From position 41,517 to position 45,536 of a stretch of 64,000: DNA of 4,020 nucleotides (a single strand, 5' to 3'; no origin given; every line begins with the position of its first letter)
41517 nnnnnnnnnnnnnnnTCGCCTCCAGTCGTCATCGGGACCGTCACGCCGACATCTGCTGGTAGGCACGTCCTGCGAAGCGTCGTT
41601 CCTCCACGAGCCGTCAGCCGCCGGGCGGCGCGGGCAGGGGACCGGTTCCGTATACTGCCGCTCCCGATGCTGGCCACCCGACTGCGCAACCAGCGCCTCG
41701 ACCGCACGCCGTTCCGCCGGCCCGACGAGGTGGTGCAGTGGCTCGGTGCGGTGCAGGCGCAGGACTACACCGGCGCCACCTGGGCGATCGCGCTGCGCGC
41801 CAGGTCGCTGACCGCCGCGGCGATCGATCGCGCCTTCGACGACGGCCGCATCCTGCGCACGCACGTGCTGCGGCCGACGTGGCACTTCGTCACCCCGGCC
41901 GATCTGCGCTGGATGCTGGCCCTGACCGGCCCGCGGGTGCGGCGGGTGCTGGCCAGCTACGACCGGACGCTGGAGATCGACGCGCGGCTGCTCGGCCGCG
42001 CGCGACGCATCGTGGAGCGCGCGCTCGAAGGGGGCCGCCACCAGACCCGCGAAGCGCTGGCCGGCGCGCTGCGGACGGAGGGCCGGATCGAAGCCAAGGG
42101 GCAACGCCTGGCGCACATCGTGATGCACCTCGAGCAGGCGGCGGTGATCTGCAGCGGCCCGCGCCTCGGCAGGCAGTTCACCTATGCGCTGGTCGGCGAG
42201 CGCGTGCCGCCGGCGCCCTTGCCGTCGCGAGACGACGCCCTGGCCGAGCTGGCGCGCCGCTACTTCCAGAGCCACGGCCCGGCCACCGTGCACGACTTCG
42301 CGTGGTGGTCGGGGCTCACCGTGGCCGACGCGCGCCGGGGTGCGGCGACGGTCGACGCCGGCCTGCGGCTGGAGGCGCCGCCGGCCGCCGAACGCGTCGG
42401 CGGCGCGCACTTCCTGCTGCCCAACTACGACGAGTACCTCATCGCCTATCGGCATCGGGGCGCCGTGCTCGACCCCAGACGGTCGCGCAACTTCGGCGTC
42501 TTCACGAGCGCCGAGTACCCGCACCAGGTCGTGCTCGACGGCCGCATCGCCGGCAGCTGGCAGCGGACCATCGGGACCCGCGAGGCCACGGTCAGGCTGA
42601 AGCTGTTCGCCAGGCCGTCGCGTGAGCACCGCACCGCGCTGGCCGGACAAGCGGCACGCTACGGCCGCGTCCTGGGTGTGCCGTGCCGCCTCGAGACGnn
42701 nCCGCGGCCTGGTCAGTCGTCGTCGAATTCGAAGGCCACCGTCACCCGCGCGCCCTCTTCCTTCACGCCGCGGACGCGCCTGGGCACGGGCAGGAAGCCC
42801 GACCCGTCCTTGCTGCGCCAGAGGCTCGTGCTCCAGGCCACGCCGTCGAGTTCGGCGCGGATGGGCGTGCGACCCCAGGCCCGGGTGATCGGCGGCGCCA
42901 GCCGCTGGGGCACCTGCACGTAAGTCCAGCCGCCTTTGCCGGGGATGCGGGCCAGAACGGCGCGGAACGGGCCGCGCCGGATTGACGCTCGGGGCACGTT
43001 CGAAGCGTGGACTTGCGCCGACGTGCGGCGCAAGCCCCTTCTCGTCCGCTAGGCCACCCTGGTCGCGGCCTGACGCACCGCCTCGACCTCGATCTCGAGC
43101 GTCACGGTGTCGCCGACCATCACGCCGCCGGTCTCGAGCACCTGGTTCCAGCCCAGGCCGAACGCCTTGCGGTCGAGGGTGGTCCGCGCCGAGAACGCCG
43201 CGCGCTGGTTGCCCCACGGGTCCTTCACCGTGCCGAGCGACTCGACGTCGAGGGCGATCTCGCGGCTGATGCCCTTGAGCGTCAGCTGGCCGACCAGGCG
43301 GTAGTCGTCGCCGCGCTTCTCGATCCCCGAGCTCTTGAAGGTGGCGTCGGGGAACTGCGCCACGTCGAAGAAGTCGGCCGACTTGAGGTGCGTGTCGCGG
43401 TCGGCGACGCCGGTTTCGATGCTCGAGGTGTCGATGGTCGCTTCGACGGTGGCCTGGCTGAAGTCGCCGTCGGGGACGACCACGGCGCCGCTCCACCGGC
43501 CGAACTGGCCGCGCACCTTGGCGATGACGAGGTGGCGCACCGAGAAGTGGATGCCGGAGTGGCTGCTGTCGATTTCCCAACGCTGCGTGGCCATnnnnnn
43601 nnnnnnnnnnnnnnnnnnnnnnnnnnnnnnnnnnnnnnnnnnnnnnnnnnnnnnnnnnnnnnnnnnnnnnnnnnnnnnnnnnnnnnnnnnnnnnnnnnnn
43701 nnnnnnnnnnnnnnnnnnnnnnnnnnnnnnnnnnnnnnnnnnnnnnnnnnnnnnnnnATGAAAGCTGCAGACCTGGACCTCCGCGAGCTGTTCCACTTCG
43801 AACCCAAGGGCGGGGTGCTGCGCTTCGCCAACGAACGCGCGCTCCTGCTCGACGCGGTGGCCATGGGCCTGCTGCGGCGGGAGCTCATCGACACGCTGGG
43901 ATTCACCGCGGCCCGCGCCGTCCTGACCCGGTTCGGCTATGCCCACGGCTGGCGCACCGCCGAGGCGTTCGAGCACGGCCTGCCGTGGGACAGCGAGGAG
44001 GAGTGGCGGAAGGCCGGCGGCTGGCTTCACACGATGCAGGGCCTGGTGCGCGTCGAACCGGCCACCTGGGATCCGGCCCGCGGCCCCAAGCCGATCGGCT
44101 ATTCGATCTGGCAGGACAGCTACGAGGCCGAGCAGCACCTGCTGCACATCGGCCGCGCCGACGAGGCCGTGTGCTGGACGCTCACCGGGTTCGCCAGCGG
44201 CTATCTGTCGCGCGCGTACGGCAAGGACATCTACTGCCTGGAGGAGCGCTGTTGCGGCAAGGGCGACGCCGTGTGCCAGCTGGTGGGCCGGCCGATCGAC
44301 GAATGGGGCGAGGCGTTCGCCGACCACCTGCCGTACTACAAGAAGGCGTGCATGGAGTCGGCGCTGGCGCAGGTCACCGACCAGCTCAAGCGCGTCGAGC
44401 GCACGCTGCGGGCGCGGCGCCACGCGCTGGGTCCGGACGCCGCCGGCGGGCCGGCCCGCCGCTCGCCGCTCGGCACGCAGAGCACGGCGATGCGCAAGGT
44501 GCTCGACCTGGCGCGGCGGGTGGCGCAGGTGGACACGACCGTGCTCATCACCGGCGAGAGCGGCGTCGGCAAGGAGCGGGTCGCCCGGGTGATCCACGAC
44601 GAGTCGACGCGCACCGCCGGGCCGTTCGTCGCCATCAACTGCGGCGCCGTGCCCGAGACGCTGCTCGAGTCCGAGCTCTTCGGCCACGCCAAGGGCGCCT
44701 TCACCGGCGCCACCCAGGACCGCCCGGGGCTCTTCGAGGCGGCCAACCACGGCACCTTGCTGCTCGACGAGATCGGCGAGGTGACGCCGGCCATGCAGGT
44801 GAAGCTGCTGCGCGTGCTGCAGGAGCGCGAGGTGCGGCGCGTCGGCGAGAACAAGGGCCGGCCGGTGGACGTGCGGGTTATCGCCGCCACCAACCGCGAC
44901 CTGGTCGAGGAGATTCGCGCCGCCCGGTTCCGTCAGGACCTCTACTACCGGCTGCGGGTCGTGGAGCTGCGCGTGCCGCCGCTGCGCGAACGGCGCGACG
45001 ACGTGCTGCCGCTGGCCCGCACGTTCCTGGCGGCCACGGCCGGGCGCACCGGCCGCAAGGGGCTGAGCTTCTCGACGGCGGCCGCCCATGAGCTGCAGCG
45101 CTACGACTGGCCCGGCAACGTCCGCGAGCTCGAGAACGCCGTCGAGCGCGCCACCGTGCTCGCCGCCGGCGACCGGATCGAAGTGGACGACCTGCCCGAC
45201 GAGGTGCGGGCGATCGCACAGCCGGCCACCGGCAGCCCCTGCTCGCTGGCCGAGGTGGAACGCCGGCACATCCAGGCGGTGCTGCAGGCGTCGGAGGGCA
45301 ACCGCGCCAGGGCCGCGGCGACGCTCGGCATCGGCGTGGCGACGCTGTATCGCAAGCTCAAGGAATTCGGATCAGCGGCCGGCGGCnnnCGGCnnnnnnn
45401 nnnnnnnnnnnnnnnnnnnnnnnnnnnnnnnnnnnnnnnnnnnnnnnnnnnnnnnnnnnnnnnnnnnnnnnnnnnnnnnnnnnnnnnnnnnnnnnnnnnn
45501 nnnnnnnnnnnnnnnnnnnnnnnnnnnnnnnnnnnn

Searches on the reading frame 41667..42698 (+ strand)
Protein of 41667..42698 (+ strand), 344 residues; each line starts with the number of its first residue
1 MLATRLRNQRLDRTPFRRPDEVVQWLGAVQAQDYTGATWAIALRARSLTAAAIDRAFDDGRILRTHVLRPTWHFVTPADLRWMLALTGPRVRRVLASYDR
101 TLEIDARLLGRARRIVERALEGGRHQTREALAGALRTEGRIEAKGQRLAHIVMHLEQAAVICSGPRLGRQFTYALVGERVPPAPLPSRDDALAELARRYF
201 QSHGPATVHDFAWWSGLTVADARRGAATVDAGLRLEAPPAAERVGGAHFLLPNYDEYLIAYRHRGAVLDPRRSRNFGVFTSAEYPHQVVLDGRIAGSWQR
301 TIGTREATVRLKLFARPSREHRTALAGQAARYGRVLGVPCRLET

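Call 8: search_protein_families(library=pfam, proteins=[window:41667-42698:+])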
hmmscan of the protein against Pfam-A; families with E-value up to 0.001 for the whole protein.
window:41667-42698:+ (344 aa): 1 family
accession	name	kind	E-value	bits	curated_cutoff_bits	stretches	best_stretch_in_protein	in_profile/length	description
PF06224.18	AlkZ-like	-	4.3e-56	191.4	25.9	1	23-334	1-328/329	DNA glycosylase AlkZ-like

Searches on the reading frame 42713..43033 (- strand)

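Call 8: search_protein_families(library=pfam, proteins=[window:42713-43033:-])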
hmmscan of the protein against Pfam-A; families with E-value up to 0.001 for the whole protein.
window:42713-43033:- (106 aa): 1 family
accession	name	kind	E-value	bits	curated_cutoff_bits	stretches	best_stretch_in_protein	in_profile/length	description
PF08922.17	DUF1905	-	3.8e-15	56.2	24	1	23-99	1-79/81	Domain of unknown function (DUF1905)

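Call 41: search_protein_families(library=ncbifam, proteins=[window:42713-43033:-], max_evalue=0.00001)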
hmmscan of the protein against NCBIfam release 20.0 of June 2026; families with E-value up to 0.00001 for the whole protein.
window:42713-43033:- (106 aa): 0 families

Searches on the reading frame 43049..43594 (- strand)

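Call 8: search_protein_families(library=pfam, proteins=[window:43049-43594:-])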
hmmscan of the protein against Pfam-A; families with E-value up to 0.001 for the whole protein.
window:43049-43594:- (181 aa): 1 family
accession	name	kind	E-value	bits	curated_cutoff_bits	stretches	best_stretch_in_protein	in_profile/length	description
PF04264.18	YceI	-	2e-49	168.3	23.7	1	6-172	1-150/150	YceI-like domain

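Call 41: search_protein_families(library=ncbifam, proteins=[window:43049-43594:-], max_evalue=0.00001)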
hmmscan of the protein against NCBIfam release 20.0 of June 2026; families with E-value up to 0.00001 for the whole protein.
window:43049-43594:- (181 aa): 1 family
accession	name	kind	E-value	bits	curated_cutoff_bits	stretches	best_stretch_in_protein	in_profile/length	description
NF002994.0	PRK03757.1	equivalog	4.3e-40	137.5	232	1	8-175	29-191/191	YceI family protein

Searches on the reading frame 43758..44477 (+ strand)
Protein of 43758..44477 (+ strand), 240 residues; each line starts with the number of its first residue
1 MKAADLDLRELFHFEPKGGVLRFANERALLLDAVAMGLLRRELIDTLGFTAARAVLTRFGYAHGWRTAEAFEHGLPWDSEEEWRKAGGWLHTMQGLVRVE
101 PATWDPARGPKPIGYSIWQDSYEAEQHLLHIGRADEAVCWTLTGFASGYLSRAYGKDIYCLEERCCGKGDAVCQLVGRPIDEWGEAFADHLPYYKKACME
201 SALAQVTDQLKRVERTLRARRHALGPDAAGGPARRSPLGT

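Call 17: search_solved_structures(query=window:43758-44477:+, show_alignments=3)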
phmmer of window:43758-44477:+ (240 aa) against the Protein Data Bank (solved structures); distinct sequences matched with E-value up to 0.001: 4.
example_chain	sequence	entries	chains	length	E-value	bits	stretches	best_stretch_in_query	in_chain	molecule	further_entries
5fru_A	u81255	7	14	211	5.7e-32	114.3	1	10-190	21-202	Positive phenol-degradative gene regulator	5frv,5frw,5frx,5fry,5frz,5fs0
6iy8_A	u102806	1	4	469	8.9e-31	110.4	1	7-214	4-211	Positive regulator CapR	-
5kbe_A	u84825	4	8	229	7.5e-28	100.8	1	7-186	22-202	MopR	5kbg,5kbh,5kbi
7vqf_A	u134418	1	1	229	9.9e-27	97.1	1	7-186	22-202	Phenol sensing regulator, MopR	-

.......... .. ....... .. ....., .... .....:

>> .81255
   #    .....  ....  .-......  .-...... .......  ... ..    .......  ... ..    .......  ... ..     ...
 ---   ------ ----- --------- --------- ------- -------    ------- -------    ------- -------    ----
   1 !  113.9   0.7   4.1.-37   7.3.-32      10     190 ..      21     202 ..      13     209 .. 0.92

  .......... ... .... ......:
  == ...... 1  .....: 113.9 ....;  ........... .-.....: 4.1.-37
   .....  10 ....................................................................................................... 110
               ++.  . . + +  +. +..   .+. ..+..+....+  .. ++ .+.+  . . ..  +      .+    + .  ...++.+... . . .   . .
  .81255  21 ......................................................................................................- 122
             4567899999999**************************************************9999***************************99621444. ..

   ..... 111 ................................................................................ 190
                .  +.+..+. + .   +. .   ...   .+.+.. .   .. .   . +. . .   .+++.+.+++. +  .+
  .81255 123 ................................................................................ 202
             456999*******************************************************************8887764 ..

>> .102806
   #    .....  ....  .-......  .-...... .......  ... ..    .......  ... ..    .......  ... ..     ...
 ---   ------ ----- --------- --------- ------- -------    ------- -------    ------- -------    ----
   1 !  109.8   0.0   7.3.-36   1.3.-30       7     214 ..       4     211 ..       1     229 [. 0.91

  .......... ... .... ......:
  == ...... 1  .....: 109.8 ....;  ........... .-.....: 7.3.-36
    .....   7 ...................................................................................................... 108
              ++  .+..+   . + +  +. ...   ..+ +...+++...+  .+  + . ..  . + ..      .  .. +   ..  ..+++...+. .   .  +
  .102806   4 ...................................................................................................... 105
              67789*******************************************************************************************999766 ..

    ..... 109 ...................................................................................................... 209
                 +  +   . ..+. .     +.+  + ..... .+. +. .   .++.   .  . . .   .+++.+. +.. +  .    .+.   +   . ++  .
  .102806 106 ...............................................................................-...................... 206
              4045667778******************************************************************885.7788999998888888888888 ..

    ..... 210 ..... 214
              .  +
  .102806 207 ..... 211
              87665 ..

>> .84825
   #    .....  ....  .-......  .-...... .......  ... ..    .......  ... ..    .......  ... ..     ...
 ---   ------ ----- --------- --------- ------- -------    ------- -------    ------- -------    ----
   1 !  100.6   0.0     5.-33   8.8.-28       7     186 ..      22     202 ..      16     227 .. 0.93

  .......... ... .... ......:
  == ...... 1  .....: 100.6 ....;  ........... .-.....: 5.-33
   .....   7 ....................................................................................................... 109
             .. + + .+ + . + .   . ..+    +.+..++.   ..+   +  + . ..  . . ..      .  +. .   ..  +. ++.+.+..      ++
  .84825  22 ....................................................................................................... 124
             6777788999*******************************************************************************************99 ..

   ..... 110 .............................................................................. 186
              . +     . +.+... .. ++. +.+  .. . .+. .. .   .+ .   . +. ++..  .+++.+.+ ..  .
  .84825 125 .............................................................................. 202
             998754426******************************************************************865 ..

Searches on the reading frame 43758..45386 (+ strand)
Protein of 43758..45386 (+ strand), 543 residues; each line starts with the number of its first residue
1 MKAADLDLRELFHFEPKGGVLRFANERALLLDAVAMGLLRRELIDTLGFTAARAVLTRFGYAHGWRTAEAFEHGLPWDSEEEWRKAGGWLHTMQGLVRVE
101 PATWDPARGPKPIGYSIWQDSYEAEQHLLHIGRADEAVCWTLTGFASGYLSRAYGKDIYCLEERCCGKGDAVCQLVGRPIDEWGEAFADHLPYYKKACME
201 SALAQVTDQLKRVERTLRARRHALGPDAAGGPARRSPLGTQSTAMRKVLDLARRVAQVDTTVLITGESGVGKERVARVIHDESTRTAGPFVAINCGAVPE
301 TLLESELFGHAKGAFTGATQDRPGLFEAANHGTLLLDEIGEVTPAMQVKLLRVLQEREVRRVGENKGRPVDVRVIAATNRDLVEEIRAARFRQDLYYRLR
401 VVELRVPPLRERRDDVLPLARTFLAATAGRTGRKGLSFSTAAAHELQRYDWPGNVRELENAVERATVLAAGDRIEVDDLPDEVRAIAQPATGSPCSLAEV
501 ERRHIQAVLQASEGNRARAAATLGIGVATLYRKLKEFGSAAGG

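Call 8: search_protein_families(library=pfam, proteins=[window:43758-45386:+])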
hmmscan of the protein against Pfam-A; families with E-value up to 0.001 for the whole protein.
window:43758-45386:+ (543 aa): 10 families
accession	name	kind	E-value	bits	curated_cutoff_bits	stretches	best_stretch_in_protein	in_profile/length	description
PF00158.32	Sigma54_activat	-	1.2e-71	240.2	20.2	1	240-404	3-167/168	Sigma-54 interaction domain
PF06505.16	XylR_N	-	1.9e-32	111.4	23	1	7-102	1-96/101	Activator of aromatic catabolism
PF25601.1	AAA_lid_14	-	2.5e-24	85.3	27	1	410-490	1-81/87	AAA+ ATPase lid domain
PF14532.12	Sigma54_activ_2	-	7.7e-20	72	25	1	241-409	6-138/138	Sigma-54 interaction domain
PF02954.25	HTH_8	-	1.1e-14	54.3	22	1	496-537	1-42/42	Bacterial regulatory protein, Fis family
PF02830.23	V4R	-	8.4e-11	42.2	31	1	120-178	3-61/62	V4R domain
PF07728.20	AAA_5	-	4.2e-07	30.5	22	1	262-381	2-124/139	AAA domain (dynein-related subfamily)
PF00004.35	AAA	-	6.1e-05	23.9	21.2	1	262-391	1-119/131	ATPase family associated with various cellular activities (AAA)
PF13191.12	AAA_16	-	0.00014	22.8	32.6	1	244-356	8-122/167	AAA ATPase domain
PF07724.20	AAA_2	-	0.00015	22.3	27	1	261-380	5-125/166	AAA domain (Cdc48 subfamily)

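Call 15: find_related_loci(query=window:43758-45386:+, collection=genome_contigs, flank=4000)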
Query window:43758-45386:+ (543 aa) in genome_contigs; peptide patterns used: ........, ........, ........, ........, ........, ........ (x = any residue, [..] = any of these).
600 stretches matched a pattern (row limit reached: there are more); 586 encode a relative of the query (tblastn E <= 1e-3); the best 80 are kept; 80 distinct loci.
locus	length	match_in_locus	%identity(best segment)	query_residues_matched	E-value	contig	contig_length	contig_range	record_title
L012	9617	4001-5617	83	1-538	0e+0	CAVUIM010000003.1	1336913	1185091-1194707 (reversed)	MAG: uncultured Acidobacteriota bacterium isolate MFD04651.bin.1.237 genome assembly, contig: contig_6576, whole genome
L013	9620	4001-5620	66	1-540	0e+0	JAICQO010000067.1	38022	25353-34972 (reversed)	MAG: Polyangiaceae bacterium isolate TY_HY_2_bin.50 k141_1083242_length_38022_cov_26.1310, whole genome shotgun sequence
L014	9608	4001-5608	65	1-537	0e+0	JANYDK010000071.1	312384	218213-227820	MAG: Deltaproteobacteria bacterium isolate 336R_metabinner_62 336R_k141_435926, whole genome shotgun sequence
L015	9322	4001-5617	61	1-537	0e+0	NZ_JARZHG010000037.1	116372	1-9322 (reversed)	Polyangium sp. y55x31 NODE_37_length_116372_cov_17.468596, whole genome shotgun sequence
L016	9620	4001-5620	56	1-540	0e+0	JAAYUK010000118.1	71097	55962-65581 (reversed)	MAG: Nitrospiraceae bacterium isolate AS27yjCOA_151 38978_AS27, whole genome shotgun sequence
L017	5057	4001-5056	51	1-359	1e-112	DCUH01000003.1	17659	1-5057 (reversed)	MAG TPA_asm: bacterium UBA2219 isolate UBA2219 UBA2219_contig_48408, whole genome shotgun sequence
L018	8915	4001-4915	60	241-538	2e-102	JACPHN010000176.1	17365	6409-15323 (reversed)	MAG: Candidatus Schekmanbacteria bacterium isolate NC_groundwater_415_Ag_B-0.1um_66_15 GD18-4_B1_scaffold_1080696, whole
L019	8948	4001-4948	54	235-542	3e-92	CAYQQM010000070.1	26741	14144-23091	MAG TPA_asm: uncultured Kofleriaceae bacterium isolate SRP173033_co1_437 genome assembly, contig: NODE_2828_length_26741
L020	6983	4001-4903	52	241-538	6e-92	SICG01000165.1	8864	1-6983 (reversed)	MAG: Candidatus Latescibacterota bacterium isolate Baikal-deep-G198 BACOMB-C37741, whole genome shotgun sequence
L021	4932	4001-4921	54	236-535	1e-90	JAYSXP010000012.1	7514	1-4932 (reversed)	MAG: Polyangiaceae bacterium isolate GFS_13241 GFS_13241_11, whole genome shotgun sequence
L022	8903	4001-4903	54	238-537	2e-90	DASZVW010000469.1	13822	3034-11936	MAG TPA_asm: Polyangia bacterium isolate SMAG_U6141 k141_65874, whole genome shotgun sequence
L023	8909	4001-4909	53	241-536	2e-90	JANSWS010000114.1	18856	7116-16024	MAG: bacterium isolate bin.5 k141_817477_length_18856_cov_11.0000, whole genome shotgun sequence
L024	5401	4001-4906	53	241-535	7e-90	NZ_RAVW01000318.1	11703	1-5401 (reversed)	Corallococcus exercitus strain AB043A NODE_318_11703_cov_10.8421_ID_17009, whole genome shotgun sequence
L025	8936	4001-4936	53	234-535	1e-89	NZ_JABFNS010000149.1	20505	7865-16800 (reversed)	Myxococcus xanthus strain AM003 NODE_149_length_20505_cov_36.7595, whole genome shotgun sequence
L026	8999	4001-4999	48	193-535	7e-89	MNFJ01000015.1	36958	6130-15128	MAG: Deltaproteobacteria bacterium 13_1_40CM_4_68_19 13_1_40cm_4_scaffold_3584, whole genome shotgun sequence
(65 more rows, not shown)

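Call 41: search_protein_families(library=ncbifam, proteins=[window:43758-45386:+], max_evalue=0.00001)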
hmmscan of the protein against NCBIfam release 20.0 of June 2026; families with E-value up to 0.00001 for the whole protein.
window:43758-45386:+ (543 aa): 28 families (the best 25 are shown)
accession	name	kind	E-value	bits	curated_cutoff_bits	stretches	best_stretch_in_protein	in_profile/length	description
NF041906.1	V4R_TF_MobR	exception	1.1e-114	384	999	1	7-536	11-543/544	phenol degradation transcriptional regulator MobR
TIGR01817.1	nifA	equivalog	1.8e-105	353.8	528.85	1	231-497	191-456/534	nif-specific transcriptional activator NifA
NF041552.1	TF_PrdR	equivalog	7.8e-103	344.7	795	1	241-537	272-576/577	sigma-54 dependent transcriptional regulator PrdR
NF008469.0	PRK11361.1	equivalog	1.1e-101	340.8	714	1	238-538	145-455/461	acetoacetate metabolism transcriptional regulator AtoC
NF003451.0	PRK05022.1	equivalog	2.2e-100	336.8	476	1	204-538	159-509/512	nitric oxide reductase transcriptional regulator NorR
TIGR02915.1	PEP_resp_reg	equivalog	8.9e-98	328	502.6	1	234-537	137-442/445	PEP-CTERM-box response regulator transcription factor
NF050807.1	TransRegFlbDCaul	equivalog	3.5e-97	326.1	750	1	240-538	122-439/454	sigma-54-dependent transcriptional regulator FlbD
TIGR01818.1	ntrC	equivalog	9.7e-95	318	558.6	1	209-486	106-384/463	nitrogen regulation protein NR(I)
NF038308.1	RNA_repair_RtcR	equivalog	4.4e-94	316.2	650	1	235-496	179-449/530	RNA repair transcriptional activator RtcR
NF007689.0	PRK10365.1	equivalog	8.5e-93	311.5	760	1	219-534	122-439/441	sigma-54-dependent response regulator transcription factor ZraR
TIGR02329.1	propionate_PrpR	equivalog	2.7e-88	296.9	499.2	1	238-535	214-525/526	propionate catabolism operon regulatory protein PrpR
NF041946.1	LuxO_transreg_Vib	equivalog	2.3e-85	287.2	800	1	240-486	137-383/463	quorum-sensing sigma-54 dependent transcriptional regulator LuxO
NF011695.0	PRK15115.1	equivalog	2.1e-84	283.9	763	1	231-534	130-433/445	two-component system response regulator GlrR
NF011953.0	PRK15424.1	equivalog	1e-83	281.8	703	1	233-536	216-533/538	propionate catabolism operon regulatory protein PrpR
NF049963.1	RespRegFlgRCampy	domain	9e-83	278.5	750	1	240-537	138-427/429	fla regulon two-component system response regulator FlgR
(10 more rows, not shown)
